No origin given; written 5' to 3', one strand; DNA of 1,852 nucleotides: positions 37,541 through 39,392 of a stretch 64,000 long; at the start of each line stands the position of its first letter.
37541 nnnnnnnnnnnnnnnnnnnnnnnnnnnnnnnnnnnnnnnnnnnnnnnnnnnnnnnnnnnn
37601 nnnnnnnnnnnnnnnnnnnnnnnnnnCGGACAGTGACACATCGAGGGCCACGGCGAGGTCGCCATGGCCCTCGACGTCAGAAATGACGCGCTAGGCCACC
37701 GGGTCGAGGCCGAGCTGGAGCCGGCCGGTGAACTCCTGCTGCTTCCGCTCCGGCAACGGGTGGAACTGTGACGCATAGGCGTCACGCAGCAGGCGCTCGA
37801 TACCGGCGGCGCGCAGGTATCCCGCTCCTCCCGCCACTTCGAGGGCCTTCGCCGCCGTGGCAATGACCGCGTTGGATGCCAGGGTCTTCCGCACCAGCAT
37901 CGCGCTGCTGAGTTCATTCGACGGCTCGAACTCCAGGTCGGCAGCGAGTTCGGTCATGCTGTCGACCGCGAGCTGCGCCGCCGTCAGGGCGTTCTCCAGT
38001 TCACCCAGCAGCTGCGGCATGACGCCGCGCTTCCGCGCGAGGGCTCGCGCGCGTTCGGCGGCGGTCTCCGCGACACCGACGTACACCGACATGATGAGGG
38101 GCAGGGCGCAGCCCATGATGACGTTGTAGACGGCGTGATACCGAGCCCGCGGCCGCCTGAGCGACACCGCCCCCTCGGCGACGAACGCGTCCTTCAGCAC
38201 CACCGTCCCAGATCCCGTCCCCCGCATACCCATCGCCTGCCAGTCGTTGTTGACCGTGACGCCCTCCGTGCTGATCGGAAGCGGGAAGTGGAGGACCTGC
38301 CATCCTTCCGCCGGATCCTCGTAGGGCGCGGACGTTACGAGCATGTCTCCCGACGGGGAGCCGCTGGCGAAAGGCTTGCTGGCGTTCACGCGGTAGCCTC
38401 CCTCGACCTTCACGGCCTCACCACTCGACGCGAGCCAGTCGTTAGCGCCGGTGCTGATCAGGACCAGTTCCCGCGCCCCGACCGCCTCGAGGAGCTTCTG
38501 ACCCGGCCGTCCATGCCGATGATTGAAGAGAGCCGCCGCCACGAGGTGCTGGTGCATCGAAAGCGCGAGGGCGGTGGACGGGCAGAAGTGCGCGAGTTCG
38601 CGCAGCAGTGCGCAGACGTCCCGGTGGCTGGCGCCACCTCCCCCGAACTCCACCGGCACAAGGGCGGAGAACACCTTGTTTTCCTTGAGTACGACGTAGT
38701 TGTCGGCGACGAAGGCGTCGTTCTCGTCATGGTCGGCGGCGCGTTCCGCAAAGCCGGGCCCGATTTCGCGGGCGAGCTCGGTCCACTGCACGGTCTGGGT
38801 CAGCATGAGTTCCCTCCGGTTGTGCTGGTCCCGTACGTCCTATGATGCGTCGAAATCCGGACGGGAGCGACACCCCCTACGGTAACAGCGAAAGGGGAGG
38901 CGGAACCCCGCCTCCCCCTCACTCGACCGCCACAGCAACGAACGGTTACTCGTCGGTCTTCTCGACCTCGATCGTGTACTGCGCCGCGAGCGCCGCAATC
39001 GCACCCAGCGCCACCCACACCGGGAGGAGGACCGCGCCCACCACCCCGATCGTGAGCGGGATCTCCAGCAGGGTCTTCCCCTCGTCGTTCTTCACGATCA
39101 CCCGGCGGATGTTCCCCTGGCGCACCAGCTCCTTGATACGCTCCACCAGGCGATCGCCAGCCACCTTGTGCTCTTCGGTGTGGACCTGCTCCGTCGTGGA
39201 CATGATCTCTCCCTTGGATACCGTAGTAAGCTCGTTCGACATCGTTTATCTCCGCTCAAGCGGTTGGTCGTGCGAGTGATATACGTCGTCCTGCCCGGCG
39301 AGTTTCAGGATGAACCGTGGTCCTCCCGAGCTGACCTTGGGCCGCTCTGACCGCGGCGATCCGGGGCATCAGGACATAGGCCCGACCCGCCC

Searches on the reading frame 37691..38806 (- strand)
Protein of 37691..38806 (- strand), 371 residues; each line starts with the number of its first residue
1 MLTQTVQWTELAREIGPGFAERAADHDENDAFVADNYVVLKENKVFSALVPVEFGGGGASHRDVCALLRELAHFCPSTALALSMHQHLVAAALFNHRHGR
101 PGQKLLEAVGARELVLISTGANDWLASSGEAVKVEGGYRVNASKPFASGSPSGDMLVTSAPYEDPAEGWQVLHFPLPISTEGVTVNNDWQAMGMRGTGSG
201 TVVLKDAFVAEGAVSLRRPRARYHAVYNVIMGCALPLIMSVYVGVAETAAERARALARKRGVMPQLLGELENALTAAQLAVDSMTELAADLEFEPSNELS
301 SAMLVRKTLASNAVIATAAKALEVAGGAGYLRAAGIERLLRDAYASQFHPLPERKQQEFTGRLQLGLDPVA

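Call 3: search_protein_families(library=pfam, proteins=[window:37691-38806:-], max_evalue=0.01)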
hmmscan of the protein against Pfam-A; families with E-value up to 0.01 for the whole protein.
window:37691-38806:- (371 aa): 5 families
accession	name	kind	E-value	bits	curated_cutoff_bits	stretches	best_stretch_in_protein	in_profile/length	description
PF02771.21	Acyl-CoA_dh_N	-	1.3e-09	38.9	22.9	1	20-104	20-102/113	Acyl-CoA dehydrogenase, N-terminal domain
PF08028.16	Acyl-CoA_dh_2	-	2e-07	31.8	22.7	1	243-349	8-129/134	Acyl-CoA dehydrogenase, C-terminal domain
PF00441.29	Acyl-CoA_dh_1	-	3.3e-07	31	22.4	1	238-346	18-131/150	Acyl-CoA dehydrogenase, C-terminal domain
PF02770.24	Acyl-CoA_dh_M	-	7e-07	29.8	33.3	1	131-206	21-96/97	Acyl-CoA dehydrogenase, middle domain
PF22924.1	ACOX_C_alpha1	-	0.0057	16.9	27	1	290-346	95-150/169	Acyl-CoA oxidase, C-alpha1 domain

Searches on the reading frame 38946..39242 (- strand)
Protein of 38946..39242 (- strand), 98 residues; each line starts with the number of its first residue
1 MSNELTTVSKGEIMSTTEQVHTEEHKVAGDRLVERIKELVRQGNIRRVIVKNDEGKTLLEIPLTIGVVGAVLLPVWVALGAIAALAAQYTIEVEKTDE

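Call 3: search_protein_families(library=pfam, proteins=[window:38946-39242:-], max_evalue=0.01)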
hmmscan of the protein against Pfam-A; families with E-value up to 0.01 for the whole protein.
window:38946-39242:- (98 aa): 1 family
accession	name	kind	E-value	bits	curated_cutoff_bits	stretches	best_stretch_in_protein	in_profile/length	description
PF14242.11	DUF4342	-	2.3e-28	98.5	25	1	21-95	4-81/81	Domain of unknown function (DUF4342)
